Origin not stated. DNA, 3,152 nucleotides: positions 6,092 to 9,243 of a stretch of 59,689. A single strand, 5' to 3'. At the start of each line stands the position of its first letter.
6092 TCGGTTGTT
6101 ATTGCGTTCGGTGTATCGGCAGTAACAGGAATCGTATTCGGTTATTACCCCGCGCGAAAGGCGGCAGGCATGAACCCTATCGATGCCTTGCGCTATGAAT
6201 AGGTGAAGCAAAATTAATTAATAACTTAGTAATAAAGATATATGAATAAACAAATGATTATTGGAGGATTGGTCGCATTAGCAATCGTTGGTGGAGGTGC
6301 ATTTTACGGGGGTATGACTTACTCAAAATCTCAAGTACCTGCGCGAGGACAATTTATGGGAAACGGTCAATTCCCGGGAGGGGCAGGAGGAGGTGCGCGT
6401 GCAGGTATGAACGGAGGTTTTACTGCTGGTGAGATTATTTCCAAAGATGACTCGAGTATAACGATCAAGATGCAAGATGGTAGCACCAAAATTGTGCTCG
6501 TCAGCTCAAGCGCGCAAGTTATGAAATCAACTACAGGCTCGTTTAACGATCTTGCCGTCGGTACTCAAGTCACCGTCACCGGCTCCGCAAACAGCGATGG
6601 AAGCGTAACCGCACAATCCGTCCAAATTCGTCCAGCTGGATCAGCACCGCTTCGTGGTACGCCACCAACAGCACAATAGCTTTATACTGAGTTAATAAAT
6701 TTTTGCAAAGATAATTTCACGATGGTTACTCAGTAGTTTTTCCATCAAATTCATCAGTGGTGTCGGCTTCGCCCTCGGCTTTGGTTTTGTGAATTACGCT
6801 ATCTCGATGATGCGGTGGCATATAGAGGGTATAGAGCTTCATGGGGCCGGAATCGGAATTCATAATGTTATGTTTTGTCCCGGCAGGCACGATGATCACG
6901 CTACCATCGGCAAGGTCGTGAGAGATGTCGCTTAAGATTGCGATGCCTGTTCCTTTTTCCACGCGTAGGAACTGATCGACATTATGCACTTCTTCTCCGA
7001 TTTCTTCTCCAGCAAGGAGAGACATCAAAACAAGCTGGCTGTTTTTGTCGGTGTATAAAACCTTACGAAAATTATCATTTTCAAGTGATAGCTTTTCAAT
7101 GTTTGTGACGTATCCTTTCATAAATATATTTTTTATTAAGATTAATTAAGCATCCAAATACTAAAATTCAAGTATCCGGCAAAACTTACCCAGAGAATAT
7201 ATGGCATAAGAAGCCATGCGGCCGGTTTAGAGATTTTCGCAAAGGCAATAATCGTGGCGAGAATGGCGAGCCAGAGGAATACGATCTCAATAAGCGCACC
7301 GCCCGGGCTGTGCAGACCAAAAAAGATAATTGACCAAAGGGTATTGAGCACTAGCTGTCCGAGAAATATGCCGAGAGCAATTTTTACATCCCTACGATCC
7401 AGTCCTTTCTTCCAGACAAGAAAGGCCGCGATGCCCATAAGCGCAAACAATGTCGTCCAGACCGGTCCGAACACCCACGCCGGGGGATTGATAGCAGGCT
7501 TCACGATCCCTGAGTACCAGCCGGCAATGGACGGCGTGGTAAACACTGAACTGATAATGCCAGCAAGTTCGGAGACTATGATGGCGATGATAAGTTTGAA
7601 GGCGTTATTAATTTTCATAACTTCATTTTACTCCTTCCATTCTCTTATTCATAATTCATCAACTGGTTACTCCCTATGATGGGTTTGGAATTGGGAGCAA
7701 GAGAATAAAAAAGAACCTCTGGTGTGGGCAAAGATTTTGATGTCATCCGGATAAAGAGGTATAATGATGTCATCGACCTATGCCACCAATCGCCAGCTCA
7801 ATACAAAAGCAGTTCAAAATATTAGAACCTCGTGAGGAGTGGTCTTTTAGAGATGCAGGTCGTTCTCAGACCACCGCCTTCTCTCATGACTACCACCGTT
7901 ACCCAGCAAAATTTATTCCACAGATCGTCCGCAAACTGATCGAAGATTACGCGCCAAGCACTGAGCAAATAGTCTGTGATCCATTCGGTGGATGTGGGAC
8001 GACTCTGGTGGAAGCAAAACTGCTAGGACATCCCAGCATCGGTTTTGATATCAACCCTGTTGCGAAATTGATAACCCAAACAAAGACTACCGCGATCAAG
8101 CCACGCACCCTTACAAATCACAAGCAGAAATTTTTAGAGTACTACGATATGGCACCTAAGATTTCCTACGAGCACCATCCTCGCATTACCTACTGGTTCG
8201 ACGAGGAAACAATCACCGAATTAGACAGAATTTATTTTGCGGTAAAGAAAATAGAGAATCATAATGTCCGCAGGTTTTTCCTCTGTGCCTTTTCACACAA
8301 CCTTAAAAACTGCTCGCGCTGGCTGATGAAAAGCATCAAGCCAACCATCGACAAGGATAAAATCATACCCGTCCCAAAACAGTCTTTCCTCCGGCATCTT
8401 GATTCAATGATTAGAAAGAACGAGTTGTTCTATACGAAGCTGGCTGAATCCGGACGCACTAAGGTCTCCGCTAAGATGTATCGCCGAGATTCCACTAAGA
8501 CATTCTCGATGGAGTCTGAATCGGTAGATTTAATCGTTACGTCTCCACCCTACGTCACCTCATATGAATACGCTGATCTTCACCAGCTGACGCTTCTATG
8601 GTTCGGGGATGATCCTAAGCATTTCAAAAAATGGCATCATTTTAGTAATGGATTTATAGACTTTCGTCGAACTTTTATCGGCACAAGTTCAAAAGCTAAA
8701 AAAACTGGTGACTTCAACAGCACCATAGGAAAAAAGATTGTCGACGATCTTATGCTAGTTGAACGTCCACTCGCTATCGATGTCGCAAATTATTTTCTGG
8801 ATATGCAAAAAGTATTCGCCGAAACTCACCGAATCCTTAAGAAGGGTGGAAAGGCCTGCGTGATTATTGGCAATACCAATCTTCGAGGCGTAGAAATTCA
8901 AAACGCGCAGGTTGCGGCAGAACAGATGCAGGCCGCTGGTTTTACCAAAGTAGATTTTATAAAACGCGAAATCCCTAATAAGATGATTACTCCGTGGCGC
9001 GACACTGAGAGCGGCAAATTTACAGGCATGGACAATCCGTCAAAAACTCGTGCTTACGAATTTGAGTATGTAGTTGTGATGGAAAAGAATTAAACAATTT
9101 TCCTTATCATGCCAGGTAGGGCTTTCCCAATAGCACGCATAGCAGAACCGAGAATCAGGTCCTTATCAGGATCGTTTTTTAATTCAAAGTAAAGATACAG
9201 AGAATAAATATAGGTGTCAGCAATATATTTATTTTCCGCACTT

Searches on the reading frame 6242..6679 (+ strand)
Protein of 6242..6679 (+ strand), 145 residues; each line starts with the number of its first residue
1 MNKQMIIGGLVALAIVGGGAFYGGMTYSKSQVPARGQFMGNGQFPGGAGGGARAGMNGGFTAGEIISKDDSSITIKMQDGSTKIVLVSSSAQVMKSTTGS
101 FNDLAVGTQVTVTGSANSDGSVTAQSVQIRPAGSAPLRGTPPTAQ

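Call 58: search_protein_families(library=padloc, proteins=[window:6242-6679:+], max_evalue=0.01)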
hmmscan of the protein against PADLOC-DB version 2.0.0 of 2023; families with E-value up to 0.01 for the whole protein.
window:6242-6679:+ (145 aa): 0 families

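Call 59: search_protein_families(library=ncbifam, proteins=[window:6242-6679:+], max_evalue=0.01)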
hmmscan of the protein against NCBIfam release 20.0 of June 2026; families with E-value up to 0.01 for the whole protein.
window:6242-6679:+ (145 aa): 1 family
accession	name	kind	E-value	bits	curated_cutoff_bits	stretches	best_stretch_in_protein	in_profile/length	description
NF047433.1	Lepto_7_Nterm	domain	0.004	16.9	43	1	57-84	22-49/63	LA_0442/LA_0875 N-terminal domain-containing protein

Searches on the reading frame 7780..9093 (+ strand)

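Call 58: search_protein_families(library=padloc, proteins=[window:7780-9093:+], max_evalue=0.01)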
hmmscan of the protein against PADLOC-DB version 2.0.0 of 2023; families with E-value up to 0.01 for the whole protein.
window:7780-9093:+ (437 aa): 59 families (the best 25 are shown)
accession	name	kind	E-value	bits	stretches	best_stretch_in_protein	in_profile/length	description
PDLC03322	MTase_II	-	6.5e-51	171.6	1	20-406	24-417/446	Type II methyltransferase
PDLC03362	MTase_II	-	2.1e-38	130.3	1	31-413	39-425/438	Type II methyltransferase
PDLC03239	MTase_II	-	4.7e-38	129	2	16-275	47-314/442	Type II methyltransferase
PDLC03380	MTase_II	-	2.8e-31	107.1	2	20-111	19-106/393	Type II methyltransferase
PDLC03364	MTase_II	-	3.1e-29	100.1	1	20-283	20-274/380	Type II methyltransferase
PDLC03224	MTase_II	-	6.1e-29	99.3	1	35-388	67-444/481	Type II methyltransferase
PDLC03369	MTase_II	-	1.2e-25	88.3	2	33-104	112-183/532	Type II methyltransferase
PDLC03353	MTase_II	-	2.8e-23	80.8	2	231-436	10-149/260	Type II methyltransferase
PDLC03377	MTase_II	-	1e-19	68.6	1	28-279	88-348/504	Type II methyltransferase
PDLC03350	MTase_II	-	1.8e-19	68.3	2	238-436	64-192/312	Type II methyltransferase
PDLC03325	MTase_II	-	7.1e-18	62.5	1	30-104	61-134/426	Type II methyltransferase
PDLC03376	MTase_II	-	4.9e-17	60.6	2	15-95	16-90/249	Type II methyltransferase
PDLC03360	MTase_II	-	7.3e-16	56.2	1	20-402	24-420/441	Type II methyltransferase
PDLC03249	MTase_II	-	9.1e-15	52.5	1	22-118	91-195/541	Type II methyltransferase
PDLC03306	MTase_II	-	1.1e-14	52.3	1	35-276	30-268/422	Type II methyltransferase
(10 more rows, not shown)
